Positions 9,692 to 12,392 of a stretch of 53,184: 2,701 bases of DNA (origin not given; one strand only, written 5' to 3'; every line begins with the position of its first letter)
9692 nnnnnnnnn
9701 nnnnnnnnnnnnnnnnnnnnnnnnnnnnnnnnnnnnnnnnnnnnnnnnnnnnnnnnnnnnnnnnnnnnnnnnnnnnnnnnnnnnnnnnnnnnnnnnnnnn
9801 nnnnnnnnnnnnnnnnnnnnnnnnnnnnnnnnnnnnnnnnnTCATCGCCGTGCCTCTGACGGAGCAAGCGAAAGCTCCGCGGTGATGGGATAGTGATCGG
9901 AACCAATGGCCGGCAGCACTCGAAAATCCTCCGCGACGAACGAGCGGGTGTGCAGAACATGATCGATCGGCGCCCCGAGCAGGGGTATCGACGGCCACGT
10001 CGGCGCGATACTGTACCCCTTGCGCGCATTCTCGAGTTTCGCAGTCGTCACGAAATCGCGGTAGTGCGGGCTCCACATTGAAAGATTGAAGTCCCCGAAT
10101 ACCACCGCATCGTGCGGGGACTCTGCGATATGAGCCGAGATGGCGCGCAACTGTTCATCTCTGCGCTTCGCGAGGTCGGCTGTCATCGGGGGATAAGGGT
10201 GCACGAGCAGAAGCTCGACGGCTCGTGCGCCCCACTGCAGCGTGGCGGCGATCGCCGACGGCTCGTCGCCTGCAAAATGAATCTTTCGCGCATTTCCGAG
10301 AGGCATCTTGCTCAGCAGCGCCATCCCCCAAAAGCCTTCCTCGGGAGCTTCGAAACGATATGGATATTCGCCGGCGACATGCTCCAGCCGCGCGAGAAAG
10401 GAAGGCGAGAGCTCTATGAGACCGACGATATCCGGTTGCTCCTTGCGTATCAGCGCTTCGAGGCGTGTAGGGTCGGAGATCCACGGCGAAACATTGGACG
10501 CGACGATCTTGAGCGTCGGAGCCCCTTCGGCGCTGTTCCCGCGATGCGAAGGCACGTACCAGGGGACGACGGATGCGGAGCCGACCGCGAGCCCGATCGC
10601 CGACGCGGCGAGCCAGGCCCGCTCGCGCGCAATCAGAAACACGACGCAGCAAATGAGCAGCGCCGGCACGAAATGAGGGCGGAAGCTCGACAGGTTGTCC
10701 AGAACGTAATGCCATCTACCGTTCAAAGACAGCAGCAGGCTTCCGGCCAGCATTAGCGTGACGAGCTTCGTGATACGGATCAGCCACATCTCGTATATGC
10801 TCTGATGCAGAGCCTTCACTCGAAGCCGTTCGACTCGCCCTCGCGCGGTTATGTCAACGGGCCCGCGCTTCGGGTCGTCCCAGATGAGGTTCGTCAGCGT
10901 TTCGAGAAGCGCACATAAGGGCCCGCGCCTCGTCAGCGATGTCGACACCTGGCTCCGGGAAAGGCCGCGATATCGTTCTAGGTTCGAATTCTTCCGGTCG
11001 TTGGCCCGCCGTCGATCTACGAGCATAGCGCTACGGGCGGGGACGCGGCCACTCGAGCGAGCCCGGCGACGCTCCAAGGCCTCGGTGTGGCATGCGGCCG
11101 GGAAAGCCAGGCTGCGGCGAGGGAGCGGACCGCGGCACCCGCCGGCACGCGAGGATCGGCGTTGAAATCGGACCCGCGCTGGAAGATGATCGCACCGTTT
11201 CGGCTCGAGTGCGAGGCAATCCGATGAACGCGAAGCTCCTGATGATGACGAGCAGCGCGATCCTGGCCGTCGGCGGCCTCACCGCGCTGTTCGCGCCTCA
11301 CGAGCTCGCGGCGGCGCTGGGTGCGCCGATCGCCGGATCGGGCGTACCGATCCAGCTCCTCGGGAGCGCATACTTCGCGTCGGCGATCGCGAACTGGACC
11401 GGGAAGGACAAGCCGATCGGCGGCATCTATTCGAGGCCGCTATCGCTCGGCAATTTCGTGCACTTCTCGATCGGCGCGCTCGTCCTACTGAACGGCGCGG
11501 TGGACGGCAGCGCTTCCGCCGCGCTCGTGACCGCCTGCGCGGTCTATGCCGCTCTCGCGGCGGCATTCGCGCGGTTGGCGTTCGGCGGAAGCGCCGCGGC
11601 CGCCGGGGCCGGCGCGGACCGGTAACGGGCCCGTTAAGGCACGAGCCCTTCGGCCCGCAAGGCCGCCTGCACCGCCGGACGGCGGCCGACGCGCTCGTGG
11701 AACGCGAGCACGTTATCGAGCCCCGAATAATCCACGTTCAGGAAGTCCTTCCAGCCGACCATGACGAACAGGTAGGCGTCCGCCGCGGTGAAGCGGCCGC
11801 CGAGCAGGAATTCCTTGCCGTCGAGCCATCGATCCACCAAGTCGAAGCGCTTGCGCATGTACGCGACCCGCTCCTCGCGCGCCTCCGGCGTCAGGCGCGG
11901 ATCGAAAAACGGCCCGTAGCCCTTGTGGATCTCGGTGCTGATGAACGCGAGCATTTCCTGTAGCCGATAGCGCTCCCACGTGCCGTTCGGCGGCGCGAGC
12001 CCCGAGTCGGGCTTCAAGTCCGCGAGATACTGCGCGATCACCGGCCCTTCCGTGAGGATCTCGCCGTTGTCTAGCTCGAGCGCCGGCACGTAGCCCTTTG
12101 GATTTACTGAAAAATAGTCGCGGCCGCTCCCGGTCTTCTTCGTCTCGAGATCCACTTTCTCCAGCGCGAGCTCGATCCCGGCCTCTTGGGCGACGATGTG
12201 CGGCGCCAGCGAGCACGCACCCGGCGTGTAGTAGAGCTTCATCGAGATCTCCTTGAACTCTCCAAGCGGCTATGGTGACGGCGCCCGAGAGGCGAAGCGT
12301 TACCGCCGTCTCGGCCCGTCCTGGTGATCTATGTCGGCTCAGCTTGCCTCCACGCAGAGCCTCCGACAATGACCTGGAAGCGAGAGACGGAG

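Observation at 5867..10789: Translationally coupled five-gene operon with no pathway I can name: EEP phosphoesterase, UPF0104 flippase-like protein, Zn-ribbon MTase-like protein, FAD oxidoreductase, SAM MTase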

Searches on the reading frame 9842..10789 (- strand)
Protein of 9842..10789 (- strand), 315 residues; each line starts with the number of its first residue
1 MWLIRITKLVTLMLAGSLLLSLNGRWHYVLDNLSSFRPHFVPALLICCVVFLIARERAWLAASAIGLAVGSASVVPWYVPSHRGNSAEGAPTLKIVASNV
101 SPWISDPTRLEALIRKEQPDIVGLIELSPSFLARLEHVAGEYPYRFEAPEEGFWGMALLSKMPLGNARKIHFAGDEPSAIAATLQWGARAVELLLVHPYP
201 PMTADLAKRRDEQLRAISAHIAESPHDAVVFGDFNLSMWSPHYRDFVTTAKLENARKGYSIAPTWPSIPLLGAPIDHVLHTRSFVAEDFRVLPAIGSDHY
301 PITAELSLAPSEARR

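Call 3: search_protein_families(library=pfam, proteins=[window:9842-10789:-], max_evalue=0.01)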
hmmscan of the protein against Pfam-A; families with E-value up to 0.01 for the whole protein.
window:9842-10789:- (315 aa): 2 families
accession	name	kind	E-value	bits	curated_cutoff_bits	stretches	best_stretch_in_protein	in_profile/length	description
PF03372.29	Exo_endo_phos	-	1.2e-26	94.2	24.5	1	106-299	11-225/225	Endonuclease/Exonuclease/phosphatase family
PF23226.1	Exo_endo_phos_PGAP2IP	-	0.00014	21.7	27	1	108-253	24-177/239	PGAP2IP, C-terminal nuclease-like domain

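Call 4: search_protein_families(library=ncbifam, proteins=[window:9842-10789:-], max_evalue=0.01)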
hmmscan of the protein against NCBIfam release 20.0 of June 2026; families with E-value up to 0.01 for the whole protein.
window:9842-10789:- (315 aa): 4 families
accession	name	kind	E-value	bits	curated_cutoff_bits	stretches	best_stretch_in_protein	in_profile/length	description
TIGR00633.1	xth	equivalog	2.7e-05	23.8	99.05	1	93-237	1-153/255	exodeoxyribonuclease III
NF003842.0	PRK05421.1-4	equivalog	0.00036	20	144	1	211-308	162-257/259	endonuclease/exonuclease/phosphatase family protein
NF008733.0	PRK11756.1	equivalog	0.0028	16.9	280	1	93-170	1-79/269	exodeoxyribonuclease III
NF000373.1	vanJ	equivalog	0.0087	15.5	700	0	257-307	281-329/330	teicoplanin resistance protein VanJ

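Call 43: find_homologous_proteins(query=window:9842-10789:-, max_evalue=1e-10)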
Query window:9842-10789:- (315 aa): 25 proteins with E <= 1e-10 among 6404 candidates.
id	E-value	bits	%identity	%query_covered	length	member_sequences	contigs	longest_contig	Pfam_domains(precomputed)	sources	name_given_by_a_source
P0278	2.3e-208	709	100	100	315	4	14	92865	PF03372.30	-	-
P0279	2.1e-114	400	54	98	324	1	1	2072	PF03372.30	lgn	-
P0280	5.9e-96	340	48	99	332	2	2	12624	PF03372.30,PF23226.2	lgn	-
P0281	2.6e-93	331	49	98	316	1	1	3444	PF03372.30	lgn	-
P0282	2.9e-93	331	48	97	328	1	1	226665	PF03372.30,PF23226.2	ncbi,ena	-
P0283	3.0e-92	327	48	98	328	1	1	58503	PF03372.30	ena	-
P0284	3.6e-91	324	47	97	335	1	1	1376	PF03372.30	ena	-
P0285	6.9e-89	316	44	98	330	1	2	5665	PF03372.30,PF23226.2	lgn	-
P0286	7.5e-89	316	45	97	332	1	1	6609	PF03372.30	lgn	-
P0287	1.9e-87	312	47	99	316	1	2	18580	PF03372.30,PF23226.2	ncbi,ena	-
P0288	1.5e-85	305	46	97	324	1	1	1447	PF03372.30,PF23226.2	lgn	-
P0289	2.4e-78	282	43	99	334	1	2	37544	PF03372.30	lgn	-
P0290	8.0e-74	267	41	98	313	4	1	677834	PF03372.30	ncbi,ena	-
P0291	1.4e-71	260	46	90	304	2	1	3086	PF03372.30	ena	-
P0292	7.2e-68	247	39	98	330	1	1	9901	PF03372.30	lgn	-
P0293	1.8e-65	239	39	94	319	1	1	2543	PF03372.30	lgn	-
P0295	2.1e-47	180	34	97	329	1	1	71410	PF03372.30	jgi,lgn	-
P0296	8.2e-35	139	28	97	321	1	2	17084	PF03372.30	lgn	-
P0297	2.5e-34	137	28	97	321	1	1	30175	PF03372.30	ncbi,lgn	-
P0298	6.6e-31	126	31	81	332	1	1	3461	PF03372.30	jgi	-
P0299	3.2e-26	111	29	94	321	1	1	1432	PF03372.30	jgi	jgi:endonuclease/exonuclease/phosphatase (EEP) superfamily protein YafD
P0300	1.8e-24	105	31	91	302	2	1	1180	PF03372.30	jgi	jgi:endonuclease/exonuclease/phosphatase (EEP) superfamily protein YafD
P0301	1.6e-19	88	27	94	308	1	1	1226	PF03372.30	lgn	-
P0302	7.8e-19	86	27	97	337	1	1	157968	PF03372.30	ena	-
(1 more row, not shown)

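Call 44: find_encoding_contigs(protein=P0295, flank=7000, max_places=1)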
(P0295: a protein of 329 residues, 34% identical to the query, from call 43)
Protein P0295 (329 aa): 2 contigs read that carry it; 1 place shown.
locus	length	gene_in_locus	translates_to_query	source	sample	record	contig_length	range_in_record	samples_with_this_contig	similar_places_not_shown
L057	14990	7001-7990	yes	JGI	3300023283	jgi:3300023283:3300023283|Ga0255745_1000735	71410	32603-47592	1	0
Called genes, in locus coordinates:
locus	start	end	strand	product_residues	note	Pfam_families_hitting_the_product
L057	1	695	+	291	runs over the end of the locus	PF01370:Epimerase, PF04321:RmlD_sub_bind, PF16363:GDP_Man_Dehyd, PF02719:Polysacc_synt_2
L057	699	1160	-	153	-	PF07606:DUF1569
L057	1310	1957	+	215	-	PF00990:GGDEF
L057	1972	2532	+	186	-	PF01243:PNPOx_N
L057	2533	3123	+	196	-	PF03352:Adenine_glyco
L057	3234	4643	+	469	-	PF00330:Aconitase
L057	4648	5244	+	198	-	-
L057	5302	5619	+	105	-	PF22600:MTPAP-like_central (weak), PF01909:NTP_transf_2, PF18765:Polbeta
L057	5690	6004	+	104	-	PF01909:NTP_transf_2, PF18765:Polbeta (weak)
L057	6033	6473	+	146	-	-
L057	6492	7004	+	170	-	PF01741:MscL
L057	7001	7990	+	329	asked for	PF03372:Exo_endo_phos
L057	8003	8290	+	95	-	-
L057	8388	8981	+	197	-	PF00694:Aconitase_C, PF27512:LeuD, PF27434:LeuD_C (weak)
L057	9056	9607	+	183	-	-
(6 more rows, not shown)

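Call 45: find_encoding_contigs(protein=P0297, flank=7000, max_places=1)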
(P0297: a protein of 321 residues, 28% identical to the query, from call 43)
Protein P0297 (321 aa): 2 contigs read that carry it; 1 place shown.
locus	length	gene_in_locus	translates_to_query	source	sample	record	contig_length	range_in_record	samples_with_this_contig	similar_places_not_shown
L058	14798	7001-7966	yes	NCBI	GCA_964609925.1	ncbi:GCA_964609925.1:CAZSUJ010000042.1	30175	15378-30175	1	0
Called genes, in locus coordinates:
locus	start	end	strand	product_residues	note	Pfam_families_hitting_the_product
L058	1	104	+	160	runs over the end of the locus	-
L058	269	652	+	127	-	PF02604:PhdYeFM_antitox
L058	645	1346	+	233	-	PF06414:Zeta_toxin, PF13671:AAA_33 (weak)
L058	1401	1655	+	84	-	-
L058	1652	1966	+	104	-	-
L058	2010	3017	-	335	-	PF01118:Semialdhyde_dh, PF02774:Semialdhyde_dhC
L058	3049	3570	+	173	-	PF03734:YkuD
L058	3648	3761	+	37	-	-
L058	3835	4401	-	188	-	PF02245:Pur_DNA_glyco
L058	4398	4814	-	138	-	PF01850:PIN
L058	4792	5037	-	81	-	-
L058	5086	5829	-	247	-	PF01784:DUF34_NIF3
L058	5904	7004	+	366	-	PF01926:MMR_HSR1, PF02421:FeoB_N (weak), PF06071:YchF-GTPase_C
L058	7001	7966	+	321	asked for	PF03372:Exo_endo_phos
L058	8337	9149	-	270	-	PF01149:Fapy_DNA_glyco, PF06831:H2TH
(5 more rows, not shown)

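Call 46: find_encoding_contigs(protein=P0302, flank=7000, max_places=1)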
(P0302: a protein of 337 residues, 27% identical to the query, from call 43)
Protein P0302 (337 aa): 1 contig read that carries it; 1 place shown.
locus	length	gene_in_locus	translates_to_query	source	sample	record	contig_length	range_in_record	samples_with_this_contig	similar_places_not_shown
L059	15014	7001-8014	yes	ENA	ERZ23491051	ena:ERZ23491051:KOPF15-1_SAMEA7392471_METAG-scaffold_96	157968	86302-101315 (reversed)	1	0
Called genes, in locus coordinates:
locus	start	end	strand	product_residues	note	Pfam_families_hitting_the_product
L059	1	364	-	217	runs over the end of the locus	PF01281:Ribosomal_L9_N, PF03948:Ribosomal_L9_C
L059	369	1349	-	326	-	PF09991:DUF2232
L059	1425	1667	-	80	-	PF01084:Ribosomal_S18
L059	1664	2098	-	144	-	PF01250:Ribosomal_S6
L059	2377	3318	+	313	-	PF00698:Acyl_transf_1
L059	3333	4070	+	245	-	PF00106:adh_short, PF08659:KR, PF01370:Epimerase (faint), PF13460:NAD_binding_10 (weak), PF13561:adh_short_C2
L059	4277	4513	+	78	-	PF00550:PP-binding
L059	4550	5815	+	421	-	PF00109:ketoacyl-synt, PF02801:Ketoacyl-synt_C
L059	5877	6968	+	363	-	PF02618:YceG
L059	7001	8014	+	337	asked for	PF03372:Exo_endo_phos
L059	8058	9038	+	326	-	PF03372:Exo_endo_phos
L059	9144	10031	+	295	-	PF03755:YicC-like_N, PF08340:YicC-like_C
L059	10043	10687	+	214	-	PF00625:Guanylate_kin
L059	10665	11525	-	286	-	PF00398:RrnaAD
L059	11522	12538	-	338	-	PF04166:PdxA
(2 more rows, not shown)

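Call 47: find_encoding_contigs(protein=P0290, flank=10000, max_places=1)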
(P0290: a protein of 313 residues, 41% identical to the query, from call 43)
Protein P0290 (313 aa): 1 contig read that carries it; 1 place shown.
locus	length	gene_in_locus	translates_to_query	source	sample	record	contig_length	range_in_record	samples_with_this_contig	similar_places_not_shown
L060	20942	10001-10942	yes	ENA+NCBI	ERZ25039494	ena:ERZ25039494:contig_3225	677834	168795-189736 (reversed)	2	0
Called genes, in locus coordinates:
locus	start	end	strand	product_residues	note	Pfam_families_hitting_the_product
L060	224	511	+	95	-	PF05402:PqqD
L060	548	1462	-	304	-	-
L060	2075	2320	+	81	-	-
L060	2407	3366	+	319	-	PF01370:Epimerase, PF16363:GDP_Man_Dehyd, PF07993:NAD_binding_4 (weak)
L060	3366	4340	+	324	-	PF01266:DAO (weak), PF01593:Amino_oxidase, PF13450:NAD_binding_8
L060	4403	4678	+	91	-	-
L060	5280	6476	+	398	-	PF01041:DegT_DnrJ_EryC1, PF01212:Beta_elim_lyase (weak)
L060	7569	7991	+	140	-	PF02350:Epimerase_2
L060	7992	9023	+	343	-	PF01408:GFO_IDH_MocA, PF02894:GFO_IDH_MocA_C, PF22725:GFO_IDH_MocA_C3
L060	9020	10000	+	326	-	PF01522:Polysacc_deac_1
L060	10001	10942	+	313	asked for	PF03372:Exo_endo_phos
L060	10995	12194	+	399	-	PF00743:FMO-like (faint), PF01266:DAO (faint), PF01494:FAD_binding_3 (weak), PF03486:HI0933_like (faint), PF07992:Pyr_redox_2, PF13738:Pyr_redox_3, PF13434:Lys_Orn_oxgnase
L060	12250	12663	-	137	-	PF04138:GtrA_DPMS_TM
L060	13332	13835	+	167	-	PF08241:Methyltransf_11, PF08242:Methyltransf_12 (faint), PF13489:Methyltransf_23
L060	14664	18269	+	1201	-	PF05345:He_PIG, PF18957:RibLong (faint), PF05345:He_PIG, PF17803:Cadherin_4 (weak), PF17963:Big_9, PF05345:He_PIG, PF17963:Big_9 (weak), PF00041:fn3 (weak)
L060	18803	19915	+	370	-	PF05345:He_PIG (weak), PF00041:fn3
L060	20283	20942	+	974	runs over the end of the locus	PF01839:FG-GAP (faint), PF13517:FG-GAP_3, PF07593:UnbV_ASPIC, PF03160:Calx-beta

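Call 71: search_solved_structures(query=window:9842-10789:-, max_evalue=1)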
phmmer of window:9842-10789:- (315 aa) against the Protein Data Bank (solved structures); distinct sequences matched with E-value up to 1: 12.
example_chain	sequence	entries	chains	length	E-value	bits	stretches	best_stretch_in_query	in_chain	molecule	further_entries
1ako_A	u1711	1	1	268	8.2e-05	25.3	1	94-179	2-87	EXONUCLEASE III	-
6ca4_A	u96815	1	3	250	0.00038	23.1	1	115-236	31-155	Tyrosyl-DNA phosphodiesterase 2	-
4f1h_A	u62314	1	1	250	0.0027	20.3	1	117-236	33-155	Tyrosyl-DNA phosphodiesterase 2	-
4f1h_B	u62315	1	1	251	0.0027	20.3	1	117-236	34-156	Tyrosyl-DNA phosphodiesterase 2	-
4fpv_A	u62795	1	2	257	0.0028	20.3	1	117-236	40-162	Tyrosyl-DNA phosphodiesterase 2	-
6lpm_A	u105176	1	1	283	0.065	15.8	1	89-237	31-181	Exodeoxyribonuclease III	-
3g91_A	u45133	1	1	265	0.067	15.7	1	114-169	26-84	Exodeoxyribonuclease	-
3fzi_A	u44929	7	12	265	0.097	15.2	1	114-169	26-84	Exodeoxyribonuclease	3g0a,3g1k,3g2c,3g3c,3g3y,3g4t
3w2y_A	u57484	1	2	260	0.14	14.7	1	114-169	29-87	Exodeoxyribonuclease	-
3w2x_A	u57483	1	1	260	0.14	14.7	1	114-169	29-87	Exodeoxyribonuclease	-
3g00_A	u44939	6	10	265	0.14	14.7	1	114-169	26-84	Exodeoxyribonuclease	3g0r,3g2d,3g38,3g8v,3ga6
5j3p_A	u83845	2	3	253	0.98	11.9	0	117-236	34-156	Tyrosyl-DNA phosphodiesterase 2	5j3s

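Call 76: find_encoding_contigs(protein=P0280, flank=10000, max_places=2)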
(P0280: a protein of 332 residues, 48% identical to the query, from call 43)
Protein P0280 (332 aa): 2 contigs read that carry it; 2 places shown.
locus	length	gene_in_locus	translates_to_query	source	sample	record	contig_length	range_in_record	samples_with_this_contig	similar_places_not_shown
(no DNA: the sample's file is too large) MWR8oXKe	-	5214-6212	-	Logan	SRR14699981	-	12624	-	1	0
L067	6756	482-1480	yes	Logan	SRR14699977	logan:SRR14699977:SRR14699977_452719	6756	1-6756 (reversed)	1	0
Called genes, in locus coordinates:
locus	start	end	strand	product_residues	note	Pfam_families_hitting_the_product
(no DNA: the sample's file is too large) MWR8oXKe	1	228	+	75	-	?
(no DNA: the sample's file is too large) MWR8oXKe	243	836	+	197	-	PF25084:LbH_EIF2B, PF00132:Hexapep, PF25087:GMPPB_C (weak), PF14602:Hexapep_2 (weak), PF00132:Hexapep, PF14602:Hexapep_2 (weak)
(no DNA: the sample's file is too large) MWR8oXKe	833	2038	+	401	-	PF01041:DegT_DnrJ_EryC1, PF01212:Beta_elim_lyase (faint)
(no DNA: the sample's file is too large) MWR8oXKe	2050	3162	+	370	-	PF02350:Epimerase_2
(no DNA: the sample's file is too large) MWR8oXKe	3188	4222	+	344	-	PF01408:GFO_IDH_MocA, PF22725:GFO_IDH_MocA_C3, PF02894:GFO_IDH_MocA_C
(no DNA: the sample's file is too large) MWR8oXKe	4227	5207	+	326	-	PF01522:Polysacc_deac_1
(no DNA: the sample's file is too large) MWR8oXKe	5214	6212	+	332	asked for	PF03372:Exo_endo_phos, PF23226:Exo_endo_phos_PGAP2IP (weak)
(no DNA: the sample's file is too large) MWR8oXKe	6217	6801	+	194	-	PF01613:Flavin_Reduct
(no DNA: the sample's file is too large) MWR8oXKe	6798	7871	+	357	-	PF03706:LPG_synthase_TM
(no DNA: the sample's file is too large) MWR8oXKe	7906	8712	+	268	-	-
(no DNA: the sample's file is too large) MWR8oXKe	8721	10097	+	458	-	PF01266:DAO (weak), PF13450:NAD_binding_8, PF01593:Amino_oxidase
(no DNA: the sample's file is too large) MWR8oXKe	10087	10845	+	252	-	PF13489:Methyltransf_23, PF01209:Ubie_methyltran, PF08241:Methyltransf_11, PF08242:Methyltransf_12, PF13649:Methyltransf_25, PF13847:Methyltransf_31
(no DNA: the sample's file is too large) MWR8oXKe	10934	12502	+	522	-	PF09913:DUF2142, PF13231:PMT_2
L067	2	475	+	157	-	?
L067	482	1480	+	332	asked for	PF03372:Exo_endo_phos, PF23226:Exo_endo_phos_PGAP2IP (weak)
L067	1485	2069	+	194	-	PF01613:Flavin_Reduct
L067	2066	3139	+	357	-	PF03706:LPG_synthase_TM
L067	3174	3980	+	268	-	-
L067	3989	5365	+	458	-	PF01266:DAO (weak), PF13450:NAD_binding_8, PF01593:Amino_oxidase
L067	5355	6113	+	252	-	PF13489:Methyltransf_23, PF01209:Ubie_methyltran, PF08241:Methyltransf_11, PF08242:Methyltransf_12, PF13649:Methyltransf_25, PF13847:Methyltransf_31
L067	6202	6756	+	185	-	?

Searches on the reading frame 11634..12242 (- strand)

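Call 59: search_protein_families(library=pfam, proteins=[window:11634-12242:-], max_evalue=0.001)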
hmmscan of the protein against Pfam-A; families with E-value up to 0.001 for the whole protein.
window:11634-12242:- (202 aa): 7 families
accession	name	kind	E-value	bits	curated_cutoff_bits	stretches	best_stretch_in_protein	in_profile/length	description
PF13409.12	GST_N_2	-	8.6e-11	42.7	25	1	10-75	4-69/70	Glutathione S-transferase, N-terminal domain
PF02798.26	GST_N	-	1.6e-09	38.4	20.9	1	1-74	3-75/76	Glutathione S-transferase, N-terminal domain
PF13410.11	GST_C_2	-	5.3e-07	30.1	24.9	1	120-183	2-68/69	Glutathione S-transferase, C-terminal domain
PF00043.30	GST_C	-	1.1e-06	29.2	20.7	1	102-189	3-93/93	Glutathione S-transferase, C-terminal domain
PF13417.12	GST_N_3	-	2.2e-06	28.3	22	1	17-79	16-73/75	Glutathione S-transferase, N-terminal domain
PF14497.11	GST_C_3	-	5.8e-06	26.9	21.6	1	124-194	26-100/104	Glutathione S-transferase, C-terminal domain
PF22041.1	GST_C_7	-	0.00062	20.2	27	0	118-178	56-122/140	Glutathione S-transferase, C-terminal domain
